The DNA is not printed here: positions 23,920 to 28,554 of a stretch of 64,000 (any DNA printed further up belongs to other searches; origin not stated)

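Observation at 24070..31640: Candidate non-canonical c-di-AMP module: giant helicase-like ATPase and ankyrin protein translationally coupled to CdaA, with CdaR and GlmM absent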

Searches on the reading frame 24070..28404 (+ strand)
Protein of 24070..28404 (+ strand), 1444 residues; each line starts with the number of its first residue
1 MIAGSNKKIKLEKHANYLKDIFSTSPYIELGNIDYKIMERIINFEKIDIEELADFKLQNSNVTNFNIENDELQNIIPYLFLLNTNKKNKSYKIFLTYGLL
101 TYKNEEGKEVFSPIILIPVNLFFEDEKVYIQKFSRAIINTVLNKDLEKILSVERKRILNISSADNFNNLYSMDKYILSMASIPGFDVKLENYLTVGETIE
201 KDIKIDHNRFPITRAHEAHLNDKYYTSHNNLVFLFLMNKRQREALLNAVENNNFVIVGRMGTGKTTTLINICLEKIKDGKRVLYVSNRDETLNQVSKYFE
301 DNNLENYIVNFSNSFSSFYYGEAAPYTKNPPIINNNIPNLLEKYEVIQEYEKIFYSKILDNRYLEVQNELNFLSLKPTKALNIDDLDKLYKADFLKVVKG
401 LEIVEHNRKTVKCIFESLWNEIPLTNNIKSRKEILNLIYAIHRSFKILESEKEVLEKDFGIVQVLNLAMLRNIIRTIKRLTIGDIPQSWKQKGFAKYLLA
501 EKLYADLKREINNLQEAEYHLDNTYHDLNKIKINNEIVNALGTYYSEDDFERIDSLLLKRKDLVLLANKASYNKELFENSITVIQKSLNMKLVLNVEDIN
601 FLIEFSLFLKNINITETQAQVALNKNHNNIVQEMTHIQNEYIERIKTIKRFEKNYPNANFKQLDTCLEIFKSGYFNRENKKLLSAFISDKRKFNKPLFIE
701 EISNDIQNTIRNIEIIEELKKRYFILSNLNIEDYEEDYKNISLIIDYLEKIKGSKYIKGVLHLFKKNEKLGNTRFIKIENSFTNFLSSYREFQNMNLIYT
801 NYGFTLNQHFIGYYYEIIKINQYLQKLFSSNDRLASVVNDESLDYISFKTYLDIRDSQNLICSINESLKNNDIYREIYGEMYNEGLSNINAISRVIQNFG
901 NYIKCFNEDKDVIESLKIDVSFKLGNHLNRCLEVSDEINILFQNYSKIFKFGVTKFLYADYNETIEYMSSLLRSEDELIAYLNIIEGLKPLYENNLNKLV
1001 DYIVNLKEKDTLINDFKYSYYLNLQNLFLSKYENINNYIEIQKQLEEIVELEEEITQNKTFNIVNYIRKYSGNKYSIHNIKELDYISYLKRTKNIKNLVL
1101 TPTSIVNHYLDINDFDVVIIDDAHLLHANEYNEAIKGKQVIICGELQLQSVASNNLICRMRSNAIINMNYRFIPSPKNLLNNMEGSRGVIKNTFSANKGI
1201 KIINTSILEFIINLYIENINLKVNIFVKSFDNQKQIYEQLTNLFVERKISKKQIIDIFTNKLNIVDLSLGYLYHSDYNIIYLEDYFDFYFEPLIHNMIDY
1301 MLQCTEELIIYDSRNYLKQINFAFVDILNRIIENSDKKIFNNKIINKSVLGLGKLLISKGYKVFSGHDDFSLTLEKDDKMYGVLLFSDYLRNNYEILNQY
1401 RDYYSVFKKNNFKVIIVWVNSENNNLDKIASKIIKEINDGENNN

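Call 4: search_protein_families(library=pfam, proteins=[window:24070-28404:+], max_evalue=0.01)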
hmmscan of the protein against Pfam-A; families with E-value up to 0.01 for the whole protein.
window:24070-28404:+ (1444 aa): 11 families
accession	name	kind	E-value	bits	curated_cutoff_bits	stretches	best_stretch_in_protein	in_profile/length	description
PF00270.35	DEAD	-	1.3e-09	38.5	26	1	239-300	2-66/167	DEAD/DEAH box helicase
PF09848.15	SLFN-g3_helicase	-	7e-07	29.3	24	0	1068-1137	29-103/354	Schlafen group 3, DNA/RNA helicase domain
PF25199.1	nSTAND_NTPase5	-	1.8e-06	28.3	34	1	250-300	40-91/145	Novel STAND NTPase 5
PF04851.21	ResIII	-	1.8e-05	25.2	22.5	1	237-307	4-81/164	Type III restriction enzyme, res subunit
PF13604.12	AAA_30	-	0.00016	21.9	27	1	237-295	2-62/191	AAA domain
PF13086.12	AAA_11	-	0.00022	21.5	27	1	237-284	2-57/257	AAA domain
PF01695.23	IstB_IS21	-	0.0011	19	24.1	1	250-296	91-136/238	IstB-like ATP binding protein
PF07088.17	GvpD_P-loop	-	0.0041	17.5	24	1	252-302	11-60/189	GvpD gas vesicle protein, P-loop domain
PF13245.12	AAA_19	-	0.0043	17.7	25.1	0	241-285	1-47/134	AAA domain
PF13195.11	DUF4011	-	0.0084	16.5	22.2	1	92-125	99-134/158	Protein of unknown function (DUF4011)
PF13401.12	AAA_22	-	0.0088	16.8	27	0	253-287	7-41/130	AAA domain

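Call 5: search_protein_families(library=ncbifam, proteins=[window:24070-28404:+], max_evalue=0.01)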
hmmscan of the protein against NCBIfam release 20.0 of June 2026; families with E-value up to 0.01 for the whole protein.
window:24070-28404:+ (1444 aa): 4 families
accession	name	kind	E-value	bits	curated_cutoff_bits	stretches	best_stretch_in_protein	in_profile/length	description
NF058533.1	antiphage_ProA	equivalog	1.8e-16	58.8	1500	1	239-306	652-719/1903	anti-phage protein ProA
TIGR03880.1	KaiC_arch_3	hypoth_equivalog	5.5e-05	22.8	249.45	1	250-343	15-105/224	KaiC domain-containing protein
NF038214.1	IS21_help_AAA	equivalog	0.0001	22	200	1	200-310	36-148/232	IS21-like element helper ATPase IstB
TIGR02782.1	TrbB_P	equivalog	0.0068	15.7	304.55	0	236-279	120-163/303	P-type conjugative transfer ATPase TrbB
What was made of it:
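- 24070..28404 (+): Giant gene, 1444 aa, soluble. It has a DUF4011-like N-domain (about aa 90-230) and an Upf1-like SF1B core. The core keeps motif Q/I/Ia (Q241, GTGKTT 261-266, VLYVS) and is split by an all-helical insertion of about 750 aa. After the insertion come motif II (IIDDAH 1118-1123), III (GELQ, from 1144), IV (YRF 1170-1172), a RecA2-like fold in which I could not recognise motifs V/VI, and a C-terminal alpha/beta domain of about 100 aa. Pfam and NCBIfam partial hits (calls 4, 5).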

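Call 15: find_homologous_proteins(query=window:24070-28404:+, max_evalue=0.001)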
Query window:24070-28404:+ (1444 aa): 65 proteins with E <= 0.001 among 8000 candidates.
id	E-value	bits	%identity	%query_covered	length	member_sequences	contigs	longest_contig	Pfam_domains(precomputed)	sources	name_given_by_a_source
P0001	0.0e+0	3097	100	100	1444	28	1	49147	PF00270.36,PF09848.16,PF25199.2,PF04851.22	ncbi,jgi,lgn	ncbi:MAG: DEAD/DEAH box helicase family protein [Bacilli bacterium]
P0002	0.0e+0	2156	69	100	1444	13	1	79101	PF00270.36,PF13604.13,PF25199.2,PF04851.22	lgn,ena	-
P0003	0.0e+0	2123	68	100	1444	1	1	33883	PF00270.36,PF25199.2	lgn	-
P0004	0.0e+0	1161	42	100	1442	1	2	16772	PF13086.13,PF00270.36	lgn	-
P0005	0.0e+0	1090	41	100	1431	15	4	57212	PF00270.36,PF09848.16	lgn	-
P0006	0.0e+0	1065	41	100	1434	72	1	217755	-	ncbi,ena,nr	ncbi:MAG TPA: hypothetical protein PKZ13_00025 [Bacilli bacterium]|nr:hypothetical protein [Bacilli 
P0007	4.0e-255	868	37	100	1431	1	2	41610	PF00270.36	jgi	-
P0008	3.1e-242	826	34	100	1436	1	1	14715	PF00270.36,PF07088.17,PF01695.24,PF09848.16,PF25199.2,PF20720.4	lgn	-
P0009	2.5e-240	819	36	100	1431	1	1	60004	PF00270.36,PF04851.22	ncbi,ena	-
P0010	8.3e-239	814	36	45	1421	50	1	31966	PF00270.36,PF07088.17,PF13401.13,PF04851.22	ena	-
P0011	4.4e-237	808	36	41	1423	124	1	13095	PF00270.36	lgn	-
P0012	3.4e-236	806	37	43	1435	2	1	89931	PF00270.36,PF25199.2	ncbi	ncbi:MAG: DEAD/DEAH box helicase [Bacilli bacterium]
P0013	1.5e-232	793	34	100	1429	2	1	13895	PF00270.36,PF09848.16,PF10236.16,PF25199.2,PF20720.4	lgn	-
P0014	4.5e-231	789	34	100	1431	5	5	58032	PF00270.36,PF04851.22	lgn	-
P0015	9.9e-231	787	33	100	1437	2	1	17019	PF13086.13,PF00270.36,PF25199.2,PF04851.22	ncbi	ncbi:MAG: hypothetical protein AB7T03_02255, partial [Bacilli bacterium]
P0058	4.1e-85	305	28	32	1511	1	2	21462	-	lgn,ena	-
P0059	3.0e-84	302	27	65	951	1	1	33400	PF13086.13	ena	-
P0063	1.4e-24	104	22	42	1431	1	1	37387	-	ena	-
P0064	8.3e-20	89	27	26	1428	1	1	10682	PF13086.13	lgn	-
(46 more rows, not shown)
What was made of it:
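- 24070..28404 (+): 64 full-length homologues, all from Bacilli/Acholeplasma-like MAGs (call 15).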

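Call 17: find_related_loci(query=A1, collection=genome_contigs, flank=10000)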
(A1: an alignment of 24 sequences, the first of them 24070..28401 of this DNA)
Query A1 (1444 aa) in genome_contigs; peptide patterns used: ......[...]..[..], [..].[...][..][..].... (x = any residue, [..] = any of these).
599 stretches matched a pattern (row limit reached: there are more); 32 encode a relative of the query (tblastn E <= 1e-3); 30 distinct loci.
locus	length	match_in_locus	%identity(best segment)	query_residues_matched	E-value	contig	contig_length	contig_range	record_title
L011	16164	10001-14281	41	1-1437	0e+0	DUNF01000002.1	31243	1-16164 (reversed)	MAG TPA_asm: Acholeplasmataceae bacterium isolate AS05jafATM_21 2383_AS05, whole genome shotgun sequence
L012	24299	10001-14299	34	1-1438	0e+0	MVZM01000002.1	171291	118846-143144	MAG: Tenericutes bacterium ADurb.BinA124 BWY97_contig000002, whole genome shotgun sequence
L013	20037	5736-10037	34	1-1437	0e+0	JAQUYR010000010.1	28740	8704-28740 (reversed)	MAG: Bacilli bacterium isolate STD2_241 NODE_5730_length_28740_cov_11.540384_Sandtown_D2, whole genome shotgun sequence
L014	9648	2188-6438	31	1-1442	0e+0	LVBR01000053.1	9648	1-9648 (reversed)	MAG: Acholeplasmatales bacterium Tener_01 Tener_01_contig_220396, whole genome shotgun sequence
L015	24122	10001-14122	31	9-1404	0e+0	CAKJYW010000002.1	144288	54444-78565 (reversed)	Bacilli bacterium isolate MAG-R001 genome assembly, contig: k141_103857, whole genome shotgun sequence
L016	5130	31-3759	31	185-1437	0e+0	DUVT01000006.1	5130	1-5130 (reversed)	MAG TPA_asm: Acholeplasmataceae bacterium isolate AS08sgBPME_462 3343_AS08, whole genome shotgun sequence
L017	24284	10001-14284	31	1-1437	0e+0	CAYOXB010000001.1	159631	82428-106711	MAG TPA_asm: uncultured Bacteroidales bacterium isolate binchicken_co39_585 genome assembly, contig: NODE_108_length_159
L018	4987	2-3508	32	267-1435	3e-165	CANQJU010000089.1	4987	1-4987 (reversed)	MAG: uncultured Bacilli bacterium isolate Lapin-026__bin89 genome assembly, contig: Lapin-026__NODE_22345_length_4987_co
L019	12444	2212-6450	28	1-1440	5e-153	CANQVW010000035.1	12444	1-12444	MAG: uncultured Bacilli bacterium isolate Lapin-014__bin45 genome assembly, contig: Lapin-014__NODE_4359_length_12444_co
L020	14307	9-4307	33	1-1438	0e+0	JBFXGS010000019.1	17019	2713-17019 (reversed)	MAG: Bacilli bacterium isolate CA_2019_TPIn_169 NODE_11235_length_17019_cov_5.731648_TPIn, whole genome shotgun sequence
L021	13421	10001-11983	37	781-1444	2e-124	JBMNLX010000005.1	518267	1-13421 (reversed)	MAG: Bacilli bacterium isolate SBF912LR0HQ0187 contig_40748, whole genome shotgun sequence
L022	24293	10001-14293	36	1-1444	0e+0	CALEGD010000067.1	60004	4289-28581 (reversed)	MAG TPA_asm: uncultured Acholeplasmatales bacterium isolate SRR1562009_bin.123_CONCOCT_v1.1_MAG genome assembly, contig:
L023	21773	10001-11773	31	822-1436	3e-73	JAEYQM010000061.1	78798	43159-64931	MAG: Bacillota bacterium isolate OH_CBB_236 k127_453579, whole genome shotgun sequence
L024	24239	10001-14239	29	1-1440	3e-170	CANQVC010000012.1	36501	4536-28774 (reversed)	MAG: uncultured Bacilli bacterium isolate Lapin-032__bin111 genome assembly, contig: Lapin-032__NODE_1883_length_36501_c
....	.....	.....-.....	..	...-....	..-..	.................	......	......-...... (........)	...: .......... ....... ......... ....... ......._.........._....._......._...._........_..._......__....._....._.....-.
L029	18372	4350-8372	26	17-1416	1e-118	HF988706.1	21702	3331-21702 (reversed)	Coprobacillus sp. CAG:698 genomic scaffold, scf23, whole genome shotgun sequence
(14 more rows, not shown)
